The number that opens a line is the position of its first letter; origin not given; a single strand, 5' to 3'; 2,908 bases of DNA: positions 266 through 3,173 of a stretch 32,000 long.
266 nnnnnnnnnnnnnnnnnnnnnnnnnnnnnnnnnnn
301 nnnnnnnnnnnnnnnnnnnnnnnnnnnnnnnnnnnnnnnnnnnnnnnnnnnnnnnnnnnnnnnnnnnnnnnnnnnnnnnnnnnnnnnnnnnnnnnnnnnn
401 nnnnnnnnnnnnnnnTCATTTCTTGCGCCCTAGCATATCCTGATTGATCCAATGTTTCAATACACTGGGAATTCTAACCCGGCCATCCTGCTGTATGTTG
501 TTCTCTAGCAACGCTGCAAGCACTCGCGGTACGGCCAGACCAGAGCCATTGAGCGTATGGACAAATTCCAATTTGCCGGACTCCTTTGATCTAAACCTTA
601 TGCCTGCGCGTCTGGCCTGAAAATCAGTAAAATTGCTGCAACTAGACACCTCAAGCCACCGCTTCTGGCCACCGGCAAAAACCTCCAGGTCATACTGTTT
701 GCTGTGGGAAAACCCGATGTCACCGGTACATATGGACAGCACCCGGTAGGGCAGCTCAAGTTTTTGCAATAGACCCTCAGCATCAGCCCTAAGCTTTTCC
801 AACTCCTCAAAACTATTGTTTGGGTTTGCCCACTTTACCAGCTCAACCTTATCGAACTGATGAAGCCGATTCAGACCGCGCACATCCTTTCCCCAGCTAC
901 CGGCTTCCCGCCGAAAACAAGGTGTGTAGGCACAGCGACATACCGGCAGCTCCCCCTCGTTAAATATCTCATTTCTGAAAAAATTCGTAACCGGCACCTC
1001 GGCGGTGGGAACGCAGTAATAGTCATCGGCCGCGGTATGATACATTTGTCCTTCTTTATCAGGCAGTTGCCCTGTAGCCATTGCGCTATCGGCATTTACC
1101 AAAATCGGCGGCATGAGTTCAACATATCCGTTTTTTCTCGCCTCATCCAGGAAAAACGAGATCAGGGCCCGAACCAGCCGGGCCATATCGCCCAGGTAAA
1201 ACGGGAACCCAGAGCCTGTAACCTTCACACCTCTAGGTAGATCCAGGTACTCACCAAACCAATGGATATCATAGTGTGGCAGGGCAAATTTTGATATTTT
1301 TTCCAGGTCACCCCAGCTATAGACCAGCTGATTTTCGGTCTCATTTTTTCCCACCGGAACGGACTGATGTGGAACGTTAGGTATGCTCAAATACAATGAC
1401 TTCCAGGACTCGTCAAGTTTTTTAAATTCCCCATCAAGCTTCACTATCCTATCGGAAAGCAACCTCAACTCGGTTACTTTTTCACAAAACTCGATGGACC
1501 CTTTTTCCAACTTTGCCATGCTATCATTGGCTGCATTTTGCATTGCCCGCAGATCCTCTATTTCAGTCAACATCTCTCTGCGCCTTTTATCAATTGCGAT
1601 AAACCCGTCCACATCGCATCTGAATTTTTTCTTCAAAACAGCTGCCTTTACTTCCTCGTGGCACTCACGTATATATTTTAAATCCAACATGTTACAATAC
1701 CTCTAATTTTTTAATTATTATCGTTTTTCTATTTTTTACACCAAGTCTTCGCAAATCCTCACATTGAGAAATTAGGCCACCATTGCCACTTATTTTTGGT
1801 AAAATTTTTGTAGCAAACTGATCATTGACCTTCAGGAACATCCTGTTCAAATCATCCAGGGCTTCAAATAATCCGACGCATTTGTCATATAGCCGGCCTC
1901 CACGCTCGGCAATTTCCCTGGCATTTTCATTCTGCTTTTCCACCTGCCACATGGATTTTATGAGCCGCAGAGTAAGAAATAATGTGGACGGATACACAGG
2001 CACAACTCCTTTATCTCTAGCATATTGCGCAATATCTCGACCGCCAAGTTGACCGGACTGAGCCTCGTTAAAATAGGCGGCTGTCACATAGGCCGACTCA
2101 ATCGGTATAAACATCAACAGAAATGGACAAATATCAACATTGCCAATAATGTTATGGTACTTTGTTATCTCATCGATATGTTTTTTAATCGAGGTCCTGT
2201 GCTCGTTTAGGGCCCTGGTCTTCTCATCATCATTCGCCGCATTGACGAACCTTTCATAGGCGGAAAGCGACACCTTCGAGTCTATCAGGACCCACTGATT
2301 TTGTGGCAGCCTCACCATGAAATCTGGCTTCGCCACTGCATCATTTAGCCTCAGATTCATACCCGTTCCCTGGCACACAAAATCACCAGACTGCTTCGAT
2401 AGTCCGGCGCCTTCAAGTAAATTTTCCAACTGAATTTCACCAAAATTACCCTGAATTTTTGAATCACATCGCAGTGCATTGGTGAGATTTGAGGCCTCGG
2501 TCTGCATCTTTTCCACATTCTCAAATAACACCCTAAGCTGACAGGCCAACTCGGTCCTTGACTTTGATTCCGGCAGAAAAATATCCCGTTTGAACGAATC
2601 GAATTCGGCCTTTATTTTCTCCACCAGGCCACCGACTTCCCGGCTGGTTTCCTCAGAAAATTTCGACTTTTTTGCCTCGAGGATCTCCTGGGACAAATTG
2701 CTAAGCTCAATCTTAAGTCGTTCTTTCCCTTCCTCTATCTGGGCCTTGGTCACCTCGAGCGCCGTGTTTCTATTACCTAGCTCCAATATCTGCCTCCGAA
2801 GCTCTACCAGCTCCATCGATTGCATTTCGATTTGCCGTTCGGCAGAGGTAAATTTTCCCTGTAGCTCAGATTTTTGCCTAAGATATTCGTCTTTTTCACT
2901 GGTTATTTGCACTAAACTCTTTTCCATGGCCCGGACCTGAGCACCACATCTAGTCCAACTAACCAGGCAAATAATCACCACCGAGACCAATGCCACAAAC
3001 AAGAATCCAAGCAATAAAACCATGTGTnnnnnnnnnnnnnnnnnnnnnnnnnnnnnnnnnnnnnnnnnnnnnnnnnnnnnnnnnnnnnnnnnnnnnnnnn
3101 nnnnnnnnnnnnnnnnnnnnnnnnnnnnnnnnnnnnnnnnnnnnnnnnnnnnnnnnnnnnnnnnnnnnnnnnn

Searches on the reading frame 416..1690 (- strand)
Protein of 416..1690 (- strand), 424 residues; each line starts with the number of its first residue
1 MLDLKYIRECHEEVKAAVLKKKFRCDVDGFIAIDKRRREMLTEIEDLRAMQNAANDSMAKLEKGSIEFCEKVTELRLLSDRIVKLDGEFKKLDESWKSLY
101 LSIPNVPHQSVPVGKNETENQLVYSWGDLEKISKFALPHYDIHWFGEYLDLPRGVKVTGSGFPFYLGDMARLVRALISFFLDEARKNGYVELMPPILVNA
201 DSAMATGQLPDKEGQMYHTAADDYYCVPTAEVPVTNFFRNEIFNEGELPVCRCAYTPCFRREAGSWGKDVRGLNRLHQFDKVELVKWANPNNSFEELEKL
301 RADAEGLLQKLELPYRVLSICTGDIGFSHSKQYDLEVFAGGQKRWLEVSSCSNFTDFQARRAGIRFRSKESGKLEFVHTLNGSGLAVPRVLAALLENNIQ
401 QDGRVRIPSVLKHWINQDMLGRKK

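Call 39: search_protein_families(library=pfam, proteins=[window:416-1690:-], max_evalue=0.01)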
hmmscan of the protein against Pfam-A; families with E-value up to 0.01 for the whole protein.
window:416-1690:- (424 aa): 2 families
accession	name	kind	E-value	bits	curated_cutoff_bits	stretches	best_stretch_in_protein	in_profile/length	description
PF00587.30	tRNA-synt_2b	-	2.8e-33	115.9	29.3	1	221-398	8-179/179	tRNA synthetase class II core domain (G, H, P, S and T)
PF02403.27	Seryl_tRNA_N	-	9.2e-19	68.1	28.2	1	1-107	1-108/108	Seryl-tRNA synthetase N-terminal domain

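Call 63: find_encoding_contigs(protein=window:416-1690:-, flank=10000, max_places=3)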
Protein window:416-1690:- (424 aa): 1 contig read that carries it; 1 place shown.
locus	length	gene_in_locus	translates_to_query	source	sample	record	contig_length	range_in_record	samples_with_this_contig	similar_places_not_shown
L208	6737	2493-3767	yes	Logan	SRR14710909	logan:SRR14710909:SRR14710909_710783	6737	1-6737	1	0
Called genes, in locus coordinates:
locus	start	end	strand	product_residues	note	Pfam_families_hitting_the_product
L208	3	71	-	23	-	?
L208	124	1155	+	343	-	PF04613:LpxD, PF00132:Hexapep (weak), PF25084:LbH_EIF2B (faint), PF25087:GMPPB_C (faint), PF00132:Hexapep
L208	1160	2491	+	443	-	PF02646:RmuC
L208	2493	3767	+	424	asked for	PF02403:Seryl_tRNA_N, PF00587:tRNA-synt_2b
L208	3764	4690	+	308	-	PF01408:GFO_IDH_MocA, PF22725:GFO_IDH_MocA_C3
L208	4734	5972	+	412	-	PF00309:Sigma54_AID, PF04963:Sigma54_CBD, PF04552:Sigma54_DBD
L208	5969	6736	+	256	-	?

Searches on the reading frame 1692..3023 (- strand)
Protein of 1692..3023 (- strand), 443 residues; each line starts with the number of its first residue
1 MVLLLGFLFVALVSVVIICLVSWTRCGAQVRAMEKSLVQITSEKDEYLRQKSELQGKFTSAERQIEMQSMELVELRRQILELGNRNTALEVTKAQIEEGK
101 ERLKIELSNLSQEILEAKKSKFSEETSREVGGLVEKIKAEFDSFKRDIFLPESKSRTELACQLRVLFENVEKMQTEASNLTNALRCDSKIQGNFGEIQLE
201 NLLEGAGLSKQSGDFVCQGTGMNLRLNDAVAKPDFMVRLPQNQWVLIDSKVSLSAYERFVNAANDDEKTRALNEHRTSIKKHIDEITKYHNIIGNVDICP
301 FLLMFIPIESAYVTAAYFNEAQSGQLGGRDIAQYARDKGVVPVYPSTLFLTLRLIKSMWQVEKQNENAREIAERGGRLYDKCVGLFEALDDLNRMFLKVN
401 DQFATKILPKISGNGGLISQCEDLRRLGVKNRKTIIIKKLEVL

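Call 39: search_protein_families(library=pfam, proteins=[window:1692-3023:-], max_evalue=0.01)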
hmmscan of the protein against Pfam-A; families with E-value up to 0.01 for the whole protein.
window:1692-3023:- (443 aa): 2 families
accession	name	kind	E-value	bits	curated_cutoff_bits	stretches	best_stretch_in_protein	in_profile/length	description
PF02646.22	RmuC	-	1.4e-66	225.1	26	1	134-433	7-290/291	RmuC family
PF02090.21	SPAM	-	0.0072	16.7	35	1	19-123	10-116/142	Salmonella surface presentation of antigen gene type M protein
